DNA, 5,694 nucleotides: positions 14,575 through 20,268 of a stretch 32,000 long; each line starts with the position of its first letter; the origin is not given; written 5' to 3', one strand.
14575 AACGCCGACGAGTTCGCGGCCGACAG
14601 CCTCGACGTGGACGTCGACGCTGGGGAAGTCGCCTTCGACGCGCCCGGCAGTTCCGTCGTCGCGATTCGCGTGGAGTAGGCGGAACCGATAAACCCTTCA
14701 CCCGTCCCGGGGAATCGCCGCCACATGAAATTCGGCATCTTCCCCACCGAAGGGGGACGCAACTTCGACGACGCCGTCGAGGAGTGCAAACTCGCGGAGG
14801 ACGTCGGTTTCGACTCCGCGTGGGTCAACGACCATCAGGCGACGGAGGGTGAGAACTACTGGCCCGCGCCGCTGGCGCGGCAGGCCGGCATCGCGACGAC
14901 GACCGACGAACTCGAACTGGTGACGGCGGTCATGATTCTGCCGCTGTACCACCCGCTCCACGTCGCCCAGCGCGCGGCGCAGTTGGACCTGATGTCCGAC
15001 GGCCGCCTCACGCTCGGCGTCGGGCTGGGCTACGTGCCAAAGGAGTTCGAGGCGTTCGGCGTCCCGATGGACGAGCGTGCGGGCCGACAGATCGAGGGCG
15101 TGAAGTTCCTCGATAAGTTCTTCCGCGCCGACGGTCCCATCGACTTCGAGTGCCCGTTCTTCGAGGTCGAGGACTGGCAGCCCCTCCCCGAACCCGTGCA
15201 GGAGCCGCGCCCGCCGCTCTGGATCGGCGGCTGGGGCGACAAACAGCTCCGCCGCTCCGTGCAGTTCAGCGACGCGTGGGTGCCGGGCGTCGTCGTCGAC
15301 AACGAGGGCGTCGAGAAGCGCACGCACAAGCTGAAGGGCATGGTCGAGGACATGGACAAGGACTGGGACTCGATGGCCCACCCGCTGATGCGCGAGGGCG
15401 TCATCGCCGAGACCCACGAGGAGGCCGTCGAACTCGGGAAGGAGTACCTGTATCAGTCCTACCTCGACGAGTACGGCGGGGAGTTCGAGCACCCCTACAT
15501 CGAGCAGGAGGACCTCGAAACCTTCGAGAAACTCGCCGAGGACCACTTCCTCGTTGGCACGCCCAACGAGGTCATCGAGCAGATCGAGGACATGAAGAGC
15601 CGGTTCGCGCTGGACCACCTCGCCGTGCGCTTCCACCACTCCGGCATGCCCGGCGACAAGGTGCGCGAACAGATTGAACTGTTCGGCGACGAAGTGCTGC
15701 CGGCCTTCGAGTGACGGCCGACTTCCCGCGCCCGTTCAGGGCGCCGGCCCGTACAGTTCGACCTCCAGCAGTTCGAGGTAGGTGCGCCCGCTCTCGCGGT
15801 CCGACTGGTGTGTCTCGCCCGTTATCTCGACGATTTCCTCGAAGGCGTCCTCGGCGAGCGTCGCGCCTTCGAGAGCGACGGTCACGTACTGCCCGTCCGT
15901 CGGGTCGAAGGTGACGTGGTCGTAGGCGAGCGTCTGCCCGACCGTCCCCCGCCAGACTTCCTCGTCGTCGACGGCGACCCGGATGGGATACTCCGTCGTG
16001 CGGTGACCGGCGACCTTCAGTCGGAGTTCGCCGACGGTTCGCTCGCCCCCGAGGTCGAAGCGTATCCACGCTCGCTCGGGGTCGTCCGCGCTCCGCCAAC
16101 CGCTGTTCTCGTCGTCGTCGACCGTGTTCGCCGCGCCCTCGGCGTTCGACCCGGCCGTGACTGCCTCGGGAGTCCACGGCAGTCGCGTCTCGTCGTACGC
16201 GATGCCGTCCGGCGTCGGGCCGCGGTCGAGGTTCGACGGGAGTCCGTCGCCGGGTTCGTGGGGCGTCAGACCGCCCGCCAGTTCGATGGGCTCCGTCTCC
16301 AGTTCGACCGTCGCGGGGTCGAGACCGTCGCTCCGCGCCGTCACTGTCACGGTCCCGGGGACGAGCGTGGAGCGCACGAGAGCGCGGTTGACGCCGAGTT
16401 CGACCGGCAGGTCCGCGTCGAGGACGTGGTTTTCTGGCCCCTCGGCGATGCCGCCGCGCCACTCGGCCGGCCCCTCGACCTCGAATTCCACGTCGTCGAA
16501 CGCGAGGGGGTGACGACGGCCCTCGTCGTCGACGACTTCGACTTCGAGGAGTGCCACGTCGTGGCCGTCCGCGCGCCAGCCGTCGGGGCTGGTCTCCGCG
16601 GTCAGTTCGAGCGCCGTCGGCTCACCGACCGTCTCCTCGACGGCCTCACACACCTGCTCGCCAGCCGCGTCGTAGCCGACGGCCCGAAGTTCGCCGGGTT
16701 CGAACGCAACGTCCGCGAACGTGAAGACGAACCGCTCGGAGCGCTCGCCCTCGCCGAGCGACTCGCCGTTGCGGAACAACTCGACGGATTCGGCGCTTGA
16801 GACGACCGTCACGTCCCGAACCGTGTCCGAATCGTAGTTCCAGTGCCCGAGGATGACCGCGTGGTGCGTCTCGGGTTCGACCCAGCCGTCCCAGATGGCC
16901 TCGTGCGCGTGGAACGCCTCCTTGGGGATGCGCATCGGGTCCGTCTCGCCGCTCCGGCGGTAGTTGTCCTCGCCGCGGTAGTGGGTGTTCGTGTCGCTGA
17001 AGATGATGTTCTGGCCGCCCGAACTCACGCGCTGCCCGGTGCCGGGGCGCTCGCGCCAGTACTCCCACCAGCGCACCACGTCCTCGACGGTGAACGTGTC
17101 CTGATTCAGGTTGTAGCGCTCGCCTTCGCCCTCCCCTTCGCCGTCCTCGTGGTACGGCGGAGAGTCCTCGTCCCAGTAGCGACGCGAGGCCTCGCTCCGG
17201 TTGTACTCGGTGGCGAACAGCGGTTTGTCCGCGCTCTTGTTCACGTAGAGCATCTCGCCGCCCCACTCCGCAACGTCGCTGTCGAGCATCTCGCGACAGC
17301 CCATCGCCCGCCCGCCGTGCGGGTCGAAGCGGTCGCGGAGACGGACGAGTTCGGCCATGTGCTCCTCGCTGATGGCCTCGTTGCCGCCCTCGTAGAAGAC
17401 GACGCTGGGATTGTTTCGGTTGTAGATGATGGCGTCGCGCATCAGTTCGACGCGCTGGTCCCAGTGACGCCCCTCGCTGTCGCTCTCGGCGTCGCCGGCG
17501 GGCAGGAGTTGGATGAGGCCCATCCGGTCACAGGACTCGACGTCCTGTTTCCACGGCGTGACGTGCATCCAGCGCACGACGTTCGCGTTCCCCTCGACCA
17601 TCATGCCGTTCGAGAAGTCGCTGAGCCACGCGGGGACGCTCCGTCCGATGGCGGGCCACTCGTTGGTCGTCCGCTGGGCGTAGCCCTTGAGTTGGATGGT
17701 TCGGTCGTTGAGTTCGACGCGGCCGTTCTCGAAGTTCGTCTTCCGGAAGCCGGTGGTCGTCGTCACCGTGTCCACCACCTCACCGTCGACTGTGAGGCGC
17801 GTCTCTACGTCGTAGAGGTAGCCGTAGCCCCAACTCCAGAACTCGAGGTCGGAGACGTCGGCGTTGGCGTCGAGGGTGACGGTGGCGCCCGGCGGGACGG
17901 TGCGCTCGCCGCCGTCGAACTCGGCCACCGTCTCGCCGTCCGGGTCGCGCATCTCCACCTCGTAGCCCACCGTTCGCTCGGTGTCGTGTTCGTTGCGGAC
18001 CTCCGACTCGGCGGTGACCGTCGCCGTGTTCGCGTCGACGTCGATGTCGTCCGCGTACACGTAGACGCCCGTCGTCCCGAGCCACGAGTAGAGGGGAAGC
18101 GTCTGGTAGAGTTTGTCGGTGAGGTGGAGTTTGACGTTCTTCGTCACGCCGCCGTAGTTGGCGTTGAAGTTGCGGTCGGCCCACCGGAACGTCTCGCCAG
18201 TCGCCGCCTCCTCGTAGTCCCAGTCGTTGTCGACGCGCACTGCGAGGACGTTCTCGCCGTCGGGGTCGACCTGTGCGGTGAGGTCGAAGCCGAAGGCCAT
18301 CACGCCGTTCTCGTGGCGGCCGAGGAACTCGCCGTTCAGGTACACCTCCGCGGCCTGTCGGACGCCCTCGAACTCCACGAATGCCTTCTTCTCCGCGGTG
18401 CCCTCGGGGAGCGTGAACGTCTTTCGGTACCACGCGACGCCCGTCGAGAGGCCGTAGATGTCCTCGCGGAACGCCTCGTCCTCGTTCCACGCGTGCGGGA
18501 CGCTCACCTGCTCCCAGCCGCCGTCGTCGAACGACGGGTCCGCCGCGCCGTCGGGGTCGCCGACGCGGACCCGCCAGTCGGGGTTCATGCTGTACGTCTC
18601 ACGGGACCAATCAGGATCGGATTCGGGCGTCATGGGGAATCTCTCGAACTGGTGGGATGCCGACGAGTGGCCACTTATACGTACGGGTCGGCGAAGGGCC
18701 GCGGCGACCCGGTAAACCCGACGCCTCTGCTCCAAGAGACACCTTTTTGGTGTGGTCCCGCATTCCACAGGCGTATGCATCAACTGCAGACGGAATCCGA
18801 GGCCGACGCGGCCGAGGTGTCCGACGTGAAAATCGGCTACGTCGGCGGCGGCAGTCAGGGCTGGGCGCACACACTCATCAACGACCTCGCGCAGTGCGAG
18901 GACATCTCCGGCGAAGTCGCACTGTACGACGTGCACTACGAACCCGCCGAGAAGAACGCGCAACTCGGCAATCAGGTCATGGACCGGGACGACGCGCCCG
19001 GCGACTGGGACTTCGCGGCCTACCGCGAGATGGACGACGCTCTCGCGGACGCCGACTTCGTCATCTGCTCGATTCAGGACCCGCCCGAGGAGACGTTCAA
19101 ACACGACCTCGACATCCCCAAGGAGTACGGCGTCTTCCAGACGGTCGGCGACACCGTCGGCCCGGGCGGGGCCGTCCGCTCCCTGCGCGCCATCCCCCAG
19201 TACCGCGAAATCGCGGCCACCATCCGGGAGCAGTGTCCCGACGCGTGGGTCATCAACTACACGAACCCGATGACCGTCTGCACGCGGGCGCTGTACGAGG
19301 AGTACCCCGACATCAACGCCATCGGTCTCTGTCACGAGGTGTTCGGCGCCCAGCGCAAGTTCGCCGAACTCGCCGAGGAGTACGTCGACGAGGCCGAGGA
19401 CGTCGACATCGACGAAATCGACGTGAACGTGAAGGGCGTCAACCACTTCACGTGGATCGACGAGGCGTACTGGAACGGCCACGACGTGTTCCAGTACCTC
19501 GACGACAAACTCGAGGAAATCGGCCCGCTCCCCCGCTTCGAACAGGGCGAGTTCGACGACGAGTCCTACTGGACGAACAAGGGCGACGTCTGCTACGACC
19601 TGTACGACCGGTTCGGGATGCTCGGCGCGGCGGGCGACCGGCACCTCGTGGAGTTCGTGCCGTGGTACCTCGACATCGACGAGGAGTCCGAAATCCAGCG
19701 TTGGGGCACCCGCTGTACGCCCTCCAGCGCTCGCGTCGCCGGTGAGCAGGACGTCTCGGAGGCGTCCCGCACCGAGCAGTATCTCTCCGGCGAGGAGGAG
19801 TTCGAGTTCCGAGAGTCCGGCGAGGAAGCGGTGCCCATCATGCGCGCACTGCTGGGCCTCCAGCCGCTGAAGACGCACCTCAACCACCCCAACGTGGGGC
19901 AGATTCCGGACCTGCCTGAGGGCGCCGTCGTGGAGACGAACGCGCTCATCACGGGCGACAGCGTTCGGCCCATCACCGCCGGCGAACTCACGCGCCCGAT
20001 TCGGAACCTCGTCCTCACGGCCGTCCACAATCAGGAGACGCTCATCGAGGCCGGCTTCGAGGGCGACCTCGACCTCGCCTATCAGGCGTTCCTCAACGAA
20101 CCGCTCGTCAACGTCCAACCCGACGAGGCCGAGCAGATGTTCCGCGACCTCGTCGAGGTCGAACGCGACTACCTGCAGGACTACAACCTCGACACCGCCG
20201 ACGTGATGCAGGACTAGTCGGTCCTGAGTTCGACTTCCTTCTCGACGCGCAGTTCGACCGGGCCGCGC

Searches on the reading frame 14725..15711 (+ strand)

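Call 32: search_protein_families(library=pfam, proteins=[window:14725-15711:+], max_evalue=0.001)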
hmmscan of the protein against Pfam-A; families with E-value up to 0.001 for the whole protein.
window:14725-15711:+ (329 aa): 1 family
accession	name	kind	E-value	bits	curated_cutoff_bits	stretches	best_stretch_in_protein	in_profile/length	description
PF00296.26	Bac_luciferase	-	2.2e-49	168.9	27.9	1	9-293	17-310/314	Luciferase-like monooxygenase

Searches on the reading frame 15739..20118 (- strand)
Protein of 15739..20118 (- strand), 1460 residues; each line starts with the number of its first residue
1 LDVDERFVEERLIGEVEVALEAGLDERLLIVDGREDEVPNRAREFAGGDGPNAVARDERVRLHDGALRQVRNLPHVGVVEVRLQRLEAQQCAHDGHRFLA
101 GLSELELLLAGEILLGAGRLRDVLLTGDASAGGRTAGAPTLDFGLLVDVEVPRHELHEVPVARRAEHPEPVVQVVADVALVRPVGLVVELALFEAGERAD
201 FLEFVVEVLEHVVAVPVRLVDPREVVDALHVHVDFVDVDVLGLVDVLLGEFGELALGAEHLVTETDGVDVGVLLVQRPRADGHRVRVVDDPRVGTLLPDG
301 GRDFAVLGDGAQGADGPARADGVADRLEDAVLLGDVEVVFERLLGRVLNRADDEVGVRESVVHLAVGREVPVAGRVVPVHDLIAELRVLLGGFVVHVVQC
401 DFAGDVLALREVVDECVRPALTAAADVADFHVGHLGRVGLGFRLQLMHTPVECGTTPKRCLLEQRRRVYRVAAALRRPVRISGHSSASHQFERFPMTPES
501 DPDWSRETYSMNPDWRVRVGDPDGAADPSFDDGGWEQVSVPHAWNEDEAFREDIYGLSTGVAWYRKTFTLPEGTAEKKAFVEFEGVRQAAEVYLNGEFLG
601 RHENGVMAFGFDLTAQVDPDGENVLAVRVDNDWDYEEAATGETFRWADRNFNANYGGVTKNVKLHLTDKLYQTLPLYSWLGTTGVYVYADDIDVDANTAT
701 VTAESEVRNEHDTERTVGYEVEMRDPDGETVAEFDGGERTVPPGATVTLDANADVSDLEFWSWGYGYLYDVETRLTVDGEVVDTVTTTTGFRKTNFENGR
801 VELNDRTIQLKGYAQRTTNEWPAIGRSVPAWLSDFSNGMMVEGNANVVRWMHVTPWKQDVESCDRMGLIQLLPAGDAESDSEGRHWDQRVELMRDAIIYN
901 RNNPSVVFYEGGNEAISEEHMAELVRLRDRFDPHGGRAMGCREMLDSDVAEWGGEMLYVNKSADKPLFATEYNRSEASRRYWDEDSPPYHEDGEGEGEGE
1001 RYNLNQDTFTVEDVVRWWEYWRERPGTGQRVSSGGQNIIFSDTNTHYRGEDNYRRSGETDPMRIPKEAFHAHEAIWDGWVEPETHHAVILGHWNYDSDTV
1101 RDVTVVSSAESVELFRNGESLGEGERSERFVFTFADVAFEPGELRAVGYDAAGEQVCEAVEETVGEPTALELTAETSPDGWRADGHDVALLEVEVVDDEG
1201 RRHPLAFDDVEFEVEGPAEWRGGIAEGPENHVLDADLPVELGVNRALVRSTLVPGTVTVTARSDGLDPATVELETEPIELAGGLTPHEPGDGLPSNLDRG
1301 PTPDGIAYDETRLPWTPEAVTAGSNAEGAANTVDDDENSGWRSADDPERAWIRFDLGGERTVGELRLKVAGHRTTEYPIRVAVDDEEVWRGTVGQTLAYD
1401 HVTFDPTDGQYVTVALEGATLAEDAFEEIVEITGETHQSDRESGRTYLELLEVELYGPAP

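Call 32: search_protein_families(library=pfam, proteins=[window:15739-20118:-], max_evalue=0.001)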
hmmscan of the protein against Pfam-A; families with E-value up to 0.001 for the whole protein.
window:15739-20118:- (1460 aa): 9 families
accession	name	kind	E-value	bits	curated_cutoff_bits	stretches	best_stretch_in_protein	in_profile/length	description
PF02837.24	Glyco_hydro_2_N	-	6.1e-17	62.5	28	1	510-664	3-165/169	Glycosyl hydrolases family 2, sugar binding domain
PF16355.11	DUF4982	-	7.1e-17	61.6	23.9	1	1100-1157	3-61/61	Domain of unknown function (DUF4982)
PF18565.7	Glyco_hydro2_C5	-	8e-17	61.4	32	1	1173-1272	2-103/103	Glycoside hydrolase family 2 C-terminal domain 5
PF00703.27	Glyco_hydro_2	-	4.1e-13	50.5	23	1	693-792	14-109/109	Glycosyl hydrolases family 2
PF22666.2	Glyco_hydro_2_N2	-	3.5e-11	43.9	27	1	562-642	50-130/167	Glycosyl hydrolase 2 galactose-binding domain-like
PF00754.31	F5_F8_type_C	-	4.5e-10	40.2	28.2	1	1323-1418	5-114/127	F5/8 type C domain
PF22633.2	F5_F8_type_C_2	-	3.4e-09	37.6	27.8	1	1331-1414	1-91/91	NedA-like, galactose-binding domain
PF13364.12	BetaGal_ABD2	-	6e-09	37.1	23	1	531-631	2-108/112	Beta-galactosidase second all-beta domain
PF02836.23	Glyco_hydro_2_C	-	0.00044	19.9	21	0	797-933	4-154/302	Glycosyl hydrolases family 2, TIM barrel domain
